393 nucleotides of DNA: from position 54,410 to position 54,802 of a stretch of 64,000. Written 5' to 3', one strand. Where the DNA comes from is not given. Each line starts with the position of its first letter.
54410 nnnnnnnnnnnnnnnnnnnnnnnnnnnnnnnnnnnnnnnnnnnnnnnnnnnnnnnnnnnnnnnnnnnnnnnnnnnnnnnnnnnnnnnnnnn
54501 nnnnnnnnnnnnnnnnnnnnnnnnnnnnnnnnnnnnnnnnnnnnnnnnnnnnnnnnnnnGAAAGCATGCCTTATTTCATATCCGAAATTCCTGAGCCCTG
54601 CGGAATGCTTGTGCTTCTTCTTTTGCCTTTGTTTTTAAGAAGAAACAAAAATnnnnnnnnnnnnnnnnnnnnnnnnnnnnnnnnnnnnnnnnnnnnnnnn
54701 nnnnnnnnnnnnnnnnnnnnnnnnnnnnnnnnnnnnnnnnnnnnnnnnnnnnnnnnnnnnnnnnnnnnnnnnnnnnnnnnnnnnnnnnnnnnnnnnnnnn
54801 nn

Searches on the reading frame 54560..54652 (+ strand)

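Call 62: search_protein_families(library=ncbifam, proteins=[window:54560-54652:+], max_evalue=10)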
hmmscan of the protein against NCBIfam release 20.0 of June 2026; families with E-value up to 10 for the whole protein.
seq(31 aa): 1 family
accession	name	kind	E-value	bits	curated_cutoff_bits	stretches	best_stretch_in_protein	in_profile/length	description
TIGR04564.1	Synergist_CTERM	domain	0.0027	17.8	22.5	1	16-28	12-25/27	Synerg-CTERM sorting domain-containing protein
